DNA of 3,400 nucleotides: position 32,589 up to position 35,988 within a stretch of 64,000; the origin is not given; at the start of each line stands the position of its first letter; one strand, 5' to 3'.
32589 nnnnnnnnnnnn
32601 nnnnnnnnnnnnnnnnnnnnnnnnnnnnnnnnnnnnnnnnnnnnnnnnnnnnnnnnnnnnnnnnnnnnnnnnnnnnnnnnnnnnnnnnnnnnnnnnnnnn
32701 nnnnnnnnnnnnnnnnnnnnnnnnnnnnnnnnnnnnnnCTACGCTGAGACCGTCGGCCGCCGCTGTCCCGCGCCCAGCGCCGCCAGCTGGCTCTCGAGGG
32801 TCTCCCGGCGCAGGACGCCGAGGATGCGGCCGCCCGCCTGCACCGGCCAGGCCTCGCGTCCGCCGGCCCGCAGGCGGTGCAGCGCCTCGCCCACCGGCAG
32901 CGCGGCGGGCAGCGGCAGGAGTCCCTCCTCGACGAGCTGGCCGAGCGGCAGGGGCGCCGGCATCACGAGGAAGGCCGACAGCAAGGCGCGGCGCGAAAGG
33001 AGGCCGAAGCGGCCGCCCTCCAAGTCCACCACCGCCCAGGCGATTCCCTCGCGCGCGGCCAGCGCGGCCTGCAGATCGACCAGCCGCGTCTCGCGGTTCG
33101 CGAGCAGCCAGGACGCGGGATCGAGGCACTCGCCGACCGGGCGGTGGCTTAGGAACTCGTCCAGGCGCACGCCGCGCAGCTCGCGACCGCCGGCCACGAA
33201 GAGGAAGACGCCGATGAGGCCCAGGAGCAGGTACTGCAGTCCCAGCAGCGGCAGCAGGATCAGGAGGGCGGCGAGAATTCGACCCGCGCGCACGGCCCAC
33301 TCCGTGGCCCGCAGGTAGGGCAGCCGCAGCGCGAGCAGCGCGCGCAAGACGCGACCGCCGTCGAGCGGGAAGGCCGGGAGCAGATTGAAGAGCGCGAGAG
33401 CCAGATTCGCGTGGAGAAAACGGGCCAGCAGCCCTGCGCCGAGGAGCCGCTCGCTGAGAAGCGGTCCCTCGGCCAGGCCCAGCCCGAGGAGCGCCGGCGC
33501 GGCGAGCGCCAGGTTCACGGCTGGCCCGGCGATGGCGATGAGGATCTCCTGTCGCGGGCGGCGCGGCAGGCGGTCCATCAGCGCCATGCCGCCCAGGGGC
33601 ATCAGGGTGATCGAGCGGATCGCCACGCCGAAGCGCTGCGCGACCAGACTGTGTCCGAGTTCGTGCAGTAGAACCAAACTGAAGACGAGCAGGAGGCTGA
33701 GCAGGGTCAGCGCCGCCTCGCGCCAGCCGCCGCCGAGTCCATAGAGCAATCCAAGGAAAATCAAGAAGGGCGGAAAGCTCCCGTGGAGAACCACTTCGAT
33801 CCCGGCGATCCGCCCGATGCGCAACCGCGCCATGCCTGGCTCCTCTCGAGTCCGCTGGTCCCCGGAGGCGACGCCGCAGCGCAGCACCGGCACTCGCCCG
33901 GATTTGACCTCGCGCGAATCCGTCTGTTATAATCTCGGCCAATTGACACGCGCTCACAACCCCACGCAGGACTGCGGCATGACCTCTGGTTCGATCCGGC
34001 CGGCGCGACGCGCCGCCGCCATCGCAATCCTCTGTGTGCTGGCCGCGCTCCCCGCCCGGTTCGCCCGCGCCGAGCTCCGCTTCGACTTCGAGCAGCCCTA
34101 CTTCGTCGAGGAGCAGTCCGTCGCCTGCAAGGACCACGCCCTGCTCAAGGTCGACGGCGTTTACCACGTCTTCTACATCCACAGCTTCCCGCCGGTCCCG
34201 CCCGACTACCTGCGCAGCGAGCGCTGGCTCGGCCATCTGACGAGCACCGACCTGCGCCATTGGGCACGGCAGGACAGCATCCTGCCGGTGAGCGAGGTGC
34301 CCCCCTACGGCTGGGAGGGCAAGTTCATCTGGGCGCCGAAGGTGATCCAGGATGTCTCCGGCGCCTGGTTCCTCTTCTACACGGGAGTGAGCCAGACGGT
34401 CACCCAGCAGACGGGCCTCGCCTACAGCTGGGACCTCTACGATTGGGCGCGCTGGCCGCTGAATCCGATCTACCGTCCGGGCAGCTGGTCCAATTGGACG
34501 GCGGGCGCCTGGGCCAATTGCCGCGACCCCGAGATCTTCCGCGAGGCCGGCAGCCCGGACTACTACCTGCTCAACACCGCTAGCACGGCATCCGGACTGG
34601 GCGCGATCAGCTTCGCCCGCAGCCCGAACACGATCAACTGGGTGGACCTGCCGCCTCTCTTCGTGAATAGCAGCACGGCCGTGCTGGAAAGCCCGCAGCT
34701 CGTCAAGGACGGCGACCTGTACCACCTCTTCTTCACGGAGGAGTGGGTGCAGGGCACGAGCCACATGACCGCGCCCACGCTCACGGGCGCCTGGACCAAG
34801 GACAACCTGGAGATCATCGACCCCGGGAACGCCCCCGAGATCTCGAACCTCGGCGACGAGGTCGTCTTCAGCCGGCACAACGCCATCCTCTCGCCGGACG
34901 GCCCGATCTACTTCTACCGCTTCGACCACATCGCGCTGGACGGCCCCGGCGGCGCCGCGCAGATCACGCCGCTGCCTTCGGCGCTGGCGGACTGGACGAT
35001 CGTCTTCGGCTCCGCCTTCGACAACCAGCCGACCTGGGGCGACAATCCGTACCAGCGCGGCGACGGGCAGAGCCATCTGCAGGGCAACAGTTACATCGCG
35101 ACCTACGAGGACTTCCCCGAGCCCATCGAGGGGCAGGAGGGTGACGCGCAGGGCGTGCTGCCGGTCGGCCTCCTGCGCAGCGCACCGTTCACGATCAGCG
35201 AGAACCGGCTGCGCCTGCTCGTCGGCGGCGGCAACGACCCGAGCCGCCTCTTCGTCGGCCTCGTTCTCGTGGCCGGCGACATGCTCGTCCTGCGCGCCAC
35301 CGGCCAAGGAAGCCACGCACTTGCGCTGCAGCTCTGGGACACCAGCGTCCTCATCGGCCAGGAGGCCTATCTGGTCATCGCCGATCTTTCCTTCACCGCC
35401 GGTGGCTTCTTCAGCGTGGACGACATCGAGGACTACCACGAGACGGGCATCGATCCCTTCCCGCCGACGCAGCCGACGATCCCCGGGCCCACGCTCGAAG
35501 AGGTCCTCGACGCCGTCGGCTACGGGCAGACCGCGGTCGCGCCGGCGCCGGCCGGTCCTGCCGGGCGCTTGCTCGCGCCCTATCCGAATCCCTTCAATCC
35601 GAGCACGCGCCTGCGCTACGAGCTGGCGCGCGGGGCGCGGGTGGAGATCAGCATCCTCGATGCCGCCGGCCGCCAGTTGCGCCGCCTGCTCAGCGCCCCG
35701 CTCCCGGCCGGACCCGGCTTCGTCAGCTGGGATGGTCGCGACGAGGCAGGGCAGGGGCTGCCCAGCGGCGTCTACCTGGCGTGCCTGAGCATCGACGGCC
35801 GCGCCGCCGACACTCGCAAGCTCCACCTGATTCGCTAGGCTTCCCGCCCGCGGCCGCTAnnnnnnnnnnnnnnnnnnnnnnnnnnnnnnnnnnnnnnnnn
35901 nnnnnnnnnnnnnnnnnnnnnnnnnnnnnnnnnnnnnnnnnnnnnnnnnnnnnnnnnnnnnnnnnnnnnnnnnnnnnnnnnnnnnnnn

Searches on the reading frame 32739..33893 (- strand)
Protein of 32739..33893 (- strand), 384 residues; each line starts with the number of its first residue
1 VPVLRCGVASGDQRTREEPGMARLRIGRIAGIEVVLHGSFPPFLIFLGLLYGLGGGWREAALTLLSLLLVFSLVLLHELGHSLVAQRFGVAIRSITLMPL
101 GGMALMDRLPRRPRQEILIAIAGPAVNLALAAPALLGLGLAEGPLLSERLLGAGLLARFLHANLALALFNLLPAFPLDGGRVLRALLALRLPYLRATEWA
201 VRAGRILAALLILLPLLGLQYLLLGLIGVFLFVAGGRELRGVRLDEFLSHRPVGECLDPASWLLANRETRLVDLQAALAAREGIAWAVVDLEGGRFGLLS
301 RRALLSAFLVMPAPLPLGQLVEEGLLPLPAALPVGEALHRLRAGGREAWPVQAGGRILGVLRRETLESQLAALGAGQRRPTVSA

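Call 60: search_protein_families(library=pfam, proteins=[window:32739-33893:-], max_evalue=0.00001)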
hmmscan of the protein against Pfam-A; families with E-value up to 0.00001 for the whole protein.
window:32739-33893:- (384 aa): 1 family
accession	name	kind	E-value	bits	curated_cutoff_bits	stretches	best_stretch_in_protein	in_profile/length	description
PF02163.28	Peptidase_M50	-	8.4e-24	84.6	27.2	2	67-138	3-100/221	Peptidase family M50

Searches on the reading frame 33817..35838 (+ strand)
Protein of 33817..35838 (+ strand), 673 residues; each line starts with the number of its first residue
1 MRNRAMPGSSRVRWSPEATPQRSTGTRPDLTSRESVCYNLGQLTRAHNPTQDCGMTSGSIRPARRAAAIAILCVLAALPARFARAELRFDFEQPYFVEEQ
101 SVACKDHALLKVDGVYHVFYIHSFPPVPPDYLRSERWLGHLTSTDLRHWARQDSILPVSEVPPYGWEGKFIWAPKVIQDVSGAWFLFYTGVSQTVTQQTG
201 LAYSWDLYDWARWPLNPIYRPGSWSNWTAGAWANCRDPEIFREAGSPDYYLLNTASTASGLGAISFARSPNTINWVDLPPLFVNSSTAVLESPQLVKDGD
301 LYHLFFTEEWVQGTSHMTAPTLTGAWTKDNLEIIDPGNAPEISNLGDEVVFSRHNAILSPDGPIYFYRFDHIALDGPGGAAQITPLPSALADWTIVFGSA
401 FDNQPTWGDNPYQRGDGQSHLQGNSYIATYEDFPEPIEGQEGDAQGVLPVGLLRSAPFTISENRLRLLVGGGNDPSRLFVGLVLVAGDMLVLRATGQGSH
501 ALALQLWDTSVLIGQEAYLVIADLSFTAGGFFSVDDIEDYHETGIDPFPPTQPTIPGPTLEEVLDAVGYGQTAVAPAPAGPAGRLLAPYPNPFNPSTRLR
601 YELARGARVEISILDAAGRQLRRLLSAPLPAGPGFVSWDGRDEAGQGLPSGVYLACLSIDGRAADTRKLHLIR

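Call 61: search_protein_families(library=pfam, proteins=[window:33817-35838:+], max_evalue=0.00001)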
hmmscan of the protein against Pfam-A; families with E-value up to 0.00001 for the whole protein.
window:33817-35838:+ (673 aa): 3 families
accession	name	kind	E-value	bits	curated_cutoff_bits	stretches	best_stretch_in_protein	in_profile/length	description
PF00251.26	Glyco_hydro_32N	-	5e-13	49.7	22.1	1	109-297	15-193/307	Glycosyl hydrolases family 32 N-terminal domain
PF04616.20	Glyco_hydro_43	-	2.1e-09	37.6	32.2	1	141-325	38-220/288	Glycosyl hydrolases family 43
PF13860.13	FlgD_ig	-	4.1e-08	33.5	27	1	599-653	14-69/79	FlgD Ig-like domain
